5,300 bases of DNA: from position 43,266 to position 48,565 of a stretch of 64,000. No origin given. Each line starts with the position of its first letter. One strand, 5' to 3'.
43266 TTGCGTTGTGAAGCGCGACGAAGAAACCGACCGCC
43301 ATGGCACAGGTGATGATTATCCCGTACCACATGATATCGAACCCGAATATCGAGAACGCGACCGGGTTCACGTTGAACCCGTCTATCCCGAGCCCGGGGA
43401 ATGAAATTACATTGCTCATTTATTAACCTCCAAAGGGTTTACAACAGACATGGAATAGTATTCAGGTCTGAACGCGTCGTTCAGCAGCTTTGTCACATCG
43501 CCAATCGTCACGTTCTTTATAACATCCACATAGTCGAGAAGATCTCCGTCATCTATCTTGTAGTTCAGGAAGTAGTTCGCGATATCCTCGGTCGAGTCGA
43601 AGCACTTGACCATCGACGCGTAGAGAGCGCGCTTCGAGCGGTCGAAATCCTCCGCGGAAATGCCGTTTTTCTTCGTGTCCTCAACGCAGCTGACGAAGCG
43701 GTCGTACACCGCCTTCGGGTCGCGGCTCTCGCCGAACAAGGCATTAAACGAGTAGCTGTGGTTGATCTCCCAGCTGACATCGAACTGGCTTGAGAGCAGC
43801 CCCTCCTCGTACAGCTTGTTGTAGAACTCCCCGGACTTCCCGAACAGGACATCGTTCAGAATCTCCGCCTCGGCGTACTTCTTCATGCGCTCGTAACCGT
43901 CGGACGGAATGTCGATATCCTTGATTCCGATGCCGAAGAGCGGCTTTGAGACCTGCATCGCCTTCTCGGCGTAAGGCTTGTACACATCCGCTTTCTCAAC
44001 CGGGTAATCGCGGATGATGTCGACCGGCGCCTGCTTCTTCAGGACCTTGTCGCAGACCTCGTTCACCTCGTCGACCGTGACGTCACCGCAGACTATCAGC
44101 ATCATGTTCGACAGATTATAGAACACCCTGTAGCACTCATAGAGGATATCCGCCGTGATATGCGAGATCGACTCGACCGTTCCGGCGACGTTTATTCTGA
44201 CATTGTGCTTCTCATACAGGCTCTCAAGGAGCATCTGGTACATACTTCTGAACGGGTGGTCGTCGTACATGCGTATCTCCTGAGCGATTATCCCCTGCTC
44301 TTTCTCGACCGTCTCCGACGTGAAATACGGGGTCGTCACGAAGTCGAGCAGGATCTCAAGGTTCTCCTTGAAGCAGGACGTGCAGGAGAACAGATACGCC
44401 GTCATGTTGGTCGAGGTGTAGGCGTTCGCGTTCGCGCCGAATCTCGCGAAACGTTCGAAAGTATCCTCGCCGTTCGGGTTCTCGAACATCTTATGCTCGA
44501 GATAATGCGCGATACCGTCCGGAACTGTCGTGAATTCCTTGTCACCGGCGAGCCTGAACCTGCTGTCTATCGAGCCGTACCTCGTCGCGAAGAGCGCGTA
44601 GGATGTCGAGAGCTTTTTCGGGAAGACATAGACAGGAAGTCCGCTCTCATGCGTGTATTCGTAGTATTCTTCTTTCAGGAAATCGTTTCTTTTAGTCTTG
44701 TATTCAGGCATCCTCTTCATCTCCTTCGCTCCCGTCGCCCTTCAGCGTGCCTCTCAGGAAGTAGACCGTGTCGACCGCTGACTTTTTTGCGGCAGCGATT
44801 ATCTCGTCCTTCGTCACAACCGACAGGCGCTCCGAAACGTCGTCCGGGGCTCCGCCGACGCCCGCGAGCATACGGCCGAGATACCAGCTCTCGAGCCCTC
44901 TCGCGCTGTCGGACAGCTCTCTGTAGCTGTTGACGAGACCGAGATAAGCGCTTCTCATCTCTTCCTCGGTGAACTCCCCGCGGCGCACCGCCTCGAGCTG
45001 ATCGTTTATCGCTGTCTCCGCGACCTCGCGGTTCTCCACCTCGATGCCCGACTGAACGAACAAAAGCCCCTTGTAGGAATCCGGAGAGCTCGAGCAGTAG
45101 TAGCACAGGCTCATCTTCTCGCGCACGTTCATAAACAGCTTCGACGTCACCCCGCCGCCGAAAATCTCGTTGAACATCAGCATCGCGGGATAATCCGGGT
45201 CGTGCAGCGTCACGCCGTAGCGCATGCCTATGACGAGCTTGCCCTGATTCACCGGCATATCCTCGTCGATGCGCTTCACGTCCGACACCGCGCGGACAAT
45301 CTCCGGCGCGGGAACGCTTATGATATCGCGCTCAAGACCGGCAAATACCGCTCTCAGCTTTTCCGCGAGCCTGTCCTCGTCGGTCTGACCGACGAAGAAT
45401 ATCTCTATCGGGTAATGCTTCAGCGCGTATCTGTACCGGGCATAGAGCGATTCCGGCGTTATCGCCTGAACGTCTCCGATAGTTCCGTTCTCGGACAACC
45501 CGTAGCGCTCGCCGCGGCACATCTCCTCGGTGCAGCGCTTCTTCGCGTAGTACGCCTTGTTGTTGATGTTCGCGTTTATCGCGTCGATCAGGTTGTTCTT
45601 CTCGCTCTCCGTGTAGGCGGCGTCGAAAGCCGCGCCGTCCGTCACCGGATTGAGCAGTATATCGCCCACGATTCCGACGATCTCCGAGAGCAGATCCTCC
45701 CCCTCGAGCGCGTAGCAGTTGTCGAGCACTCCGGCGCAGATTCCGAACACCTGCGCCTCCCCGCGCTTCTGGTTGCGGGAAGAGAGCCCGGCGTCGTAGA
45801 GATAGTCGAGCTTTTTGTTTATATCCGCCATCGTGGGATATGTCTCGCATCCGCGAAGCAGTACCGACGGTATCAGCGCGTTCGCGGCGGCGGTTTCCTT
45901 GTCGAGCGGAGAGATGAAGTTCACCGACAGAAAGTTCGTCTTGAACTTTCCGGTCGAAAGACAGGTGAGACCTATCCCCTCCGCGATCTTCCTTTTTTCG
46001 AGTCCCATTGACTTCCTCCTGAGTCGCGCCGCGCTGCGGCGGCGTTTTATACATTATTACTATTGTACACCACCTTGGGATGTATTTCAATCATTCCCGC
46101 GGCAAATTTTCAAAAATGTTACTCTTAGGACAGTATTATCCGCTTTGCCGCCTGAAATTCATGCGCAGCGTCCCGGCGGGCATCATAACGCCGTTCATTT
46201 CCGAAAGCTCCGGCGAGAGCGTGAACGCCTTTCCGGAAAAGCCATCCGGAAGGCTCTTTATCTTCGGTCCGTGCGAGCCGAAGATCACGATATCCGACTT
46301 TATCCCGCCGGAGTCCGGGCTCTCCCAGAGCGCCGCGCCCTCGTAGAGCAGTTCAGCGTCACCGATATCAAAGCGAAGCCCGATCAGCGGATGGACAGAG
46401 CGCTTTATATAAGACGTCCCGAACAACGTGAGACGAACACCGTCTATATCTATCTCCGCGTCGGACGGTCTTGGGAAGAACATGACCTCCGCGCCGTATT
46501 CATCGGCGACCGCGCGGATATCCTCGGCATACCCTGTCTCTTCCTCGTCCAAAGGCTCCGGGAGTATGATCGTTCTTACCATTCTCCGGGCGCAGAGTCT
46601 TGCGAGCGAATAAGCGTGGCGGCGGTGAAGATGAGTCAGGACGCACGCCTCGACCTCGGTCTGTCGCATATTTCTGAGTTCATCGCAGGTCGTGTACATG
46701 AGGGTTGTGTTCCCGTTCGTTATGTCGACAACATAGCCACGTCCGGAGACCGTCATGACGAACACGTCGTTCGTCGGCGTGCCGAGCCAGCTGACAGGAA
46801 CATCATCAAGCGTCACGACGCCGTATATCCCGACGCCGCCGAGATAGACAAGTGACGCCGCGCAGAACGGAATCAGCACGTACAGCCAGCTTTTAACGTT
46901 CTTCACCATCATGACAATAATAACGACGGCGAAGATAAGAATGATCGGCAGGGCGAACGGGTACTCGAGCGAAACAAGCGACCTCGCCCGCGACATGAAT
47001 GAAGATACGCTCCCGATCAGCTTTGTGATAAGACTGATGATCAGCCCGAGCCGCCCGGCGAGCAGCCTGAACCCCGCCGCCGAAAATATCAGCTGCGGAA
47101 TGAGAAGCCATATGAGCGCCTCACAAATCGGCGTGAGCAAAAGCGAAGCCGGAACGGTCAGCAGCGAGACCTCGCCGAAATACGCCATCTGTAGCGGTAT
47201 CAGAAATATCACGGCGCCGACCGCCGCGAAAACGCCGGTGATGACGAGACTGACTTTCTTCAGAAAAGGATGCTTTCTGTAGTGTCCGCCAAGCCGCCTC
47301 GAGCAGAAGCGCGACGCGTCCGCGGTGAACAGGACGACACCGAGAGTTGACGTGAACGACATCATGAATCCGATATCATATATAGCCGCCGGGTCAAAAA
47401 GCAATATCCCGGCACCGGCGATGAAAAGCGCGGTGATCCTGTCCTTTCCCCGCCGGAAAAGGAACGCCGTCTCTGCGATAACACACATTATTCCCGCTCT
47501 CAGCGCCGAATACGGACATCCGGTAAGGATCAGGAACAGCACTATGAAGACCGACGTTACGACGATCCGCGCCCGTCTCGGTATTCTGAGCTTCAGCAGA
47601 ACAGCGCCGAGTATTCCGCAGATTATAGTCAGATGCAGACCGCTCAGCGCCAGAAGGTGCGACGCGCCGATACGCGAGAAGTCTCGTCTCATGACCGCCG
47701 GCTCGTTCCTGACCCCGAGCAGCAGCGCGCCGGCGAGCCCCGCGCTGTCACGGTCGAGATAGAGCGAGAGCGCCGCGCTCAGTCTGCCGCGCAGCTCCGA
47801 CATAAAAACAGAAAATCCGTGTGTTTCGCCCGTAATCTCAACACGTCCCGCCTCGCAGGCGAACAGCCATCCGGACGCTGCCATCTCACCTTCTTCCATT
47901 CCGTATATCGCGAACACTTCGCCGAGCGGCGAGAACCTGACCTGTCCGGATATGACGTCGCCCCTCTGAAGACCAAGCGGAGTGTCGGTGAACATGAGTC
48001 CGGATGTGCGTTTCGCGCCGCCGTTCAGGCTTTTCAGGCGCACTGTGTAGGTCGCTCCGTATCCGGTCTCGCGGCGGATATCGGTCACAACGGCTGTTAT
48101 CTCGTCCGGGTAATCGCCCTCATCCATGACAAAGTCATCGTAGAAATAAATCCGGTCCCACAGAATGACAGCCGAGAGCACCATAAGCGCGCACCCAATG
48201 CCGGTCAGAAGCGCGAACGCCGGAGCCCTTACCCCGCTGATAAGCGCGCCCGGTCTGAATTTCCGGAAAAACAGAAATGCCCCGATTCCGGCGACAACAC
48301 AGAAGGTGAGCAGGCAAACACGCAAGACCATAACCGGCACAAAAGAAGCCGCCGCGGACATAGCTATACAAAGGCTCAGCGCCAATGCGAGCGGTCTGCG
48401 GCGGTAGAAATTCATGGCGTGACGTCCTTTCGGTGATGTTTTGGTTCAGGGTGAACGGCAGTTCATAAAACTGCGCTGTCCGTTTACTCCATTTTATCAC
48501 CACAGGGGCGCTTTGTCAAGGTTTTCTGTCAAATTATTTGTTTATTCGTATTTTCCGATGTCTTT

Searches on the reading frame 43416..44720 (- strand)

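Call 27: search_protein_families(library=pfam, proteins=[window:43416-44720:-], max_evalue=0.001)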
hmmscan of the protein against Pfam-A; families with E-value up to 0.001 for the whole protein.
window:43416-44720:- (434 aa): 2 families
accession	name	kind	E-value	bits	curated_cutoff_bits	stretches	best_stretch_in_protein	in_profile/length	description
PF00675.25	Peptidase_M16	-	1.4e-15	58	22.3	1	68-181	31-148/149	Insulinase (Peptidase family M16)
PF05193.26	Peptidase_M16_C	-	3.7e-15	56.7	23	1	188-366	2-181/181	Peptidase M16 inactive domain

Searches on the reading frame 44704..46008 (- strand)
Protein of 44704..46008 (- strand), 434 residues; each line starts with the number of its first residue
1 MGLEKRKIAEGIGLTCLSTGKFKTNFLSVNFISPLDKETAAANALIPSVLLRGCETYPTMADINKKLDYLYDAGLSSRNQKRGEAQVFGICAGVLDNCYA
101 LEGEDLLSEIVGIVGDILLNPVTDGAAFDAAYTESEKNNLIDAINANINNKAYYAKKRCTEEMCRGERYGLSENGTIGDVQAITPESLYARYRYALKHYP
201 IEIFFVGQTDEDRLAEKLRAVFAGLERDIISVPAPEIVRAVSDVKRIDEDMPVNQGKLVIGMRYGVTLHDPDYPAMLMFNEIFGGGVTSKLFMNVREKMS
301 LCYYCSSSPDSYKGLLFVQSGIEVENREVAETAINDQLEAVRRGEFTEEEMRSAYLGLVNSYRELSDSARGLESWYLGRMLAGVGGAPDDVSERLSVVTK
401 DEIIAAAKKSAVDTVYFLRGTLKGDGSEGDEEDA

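Call 27: search_protein_families(library=pfam, proteins=[window:44704-46008:-], max_evalue=0.001)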
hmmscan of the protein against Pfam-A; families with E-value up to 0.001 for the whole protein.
window:44704-46008:- (434 aa): 1 family
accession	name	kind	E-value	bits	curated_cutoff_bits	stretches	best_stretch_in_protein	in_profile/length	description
PF05193.26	Peptidase_M16_C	-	1.2e-24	87.6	23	1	183-353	2-176/181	Peptidase M16 inactive domain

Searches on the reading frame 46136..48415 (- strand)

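Call 27: search_protein_families(library=pfam, proteins=[window:46136-48415:-], max_evalue=0.001)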
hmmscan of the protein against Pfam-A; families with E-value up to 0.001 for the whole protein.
window:46136-48415:- (759 aa): 1 family
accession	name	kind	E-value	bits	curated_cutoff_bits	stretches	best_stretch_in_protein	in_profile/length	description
PF03772.21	Competence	-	4.4e-39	134.9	23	1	232-504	2-266/270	Competence protein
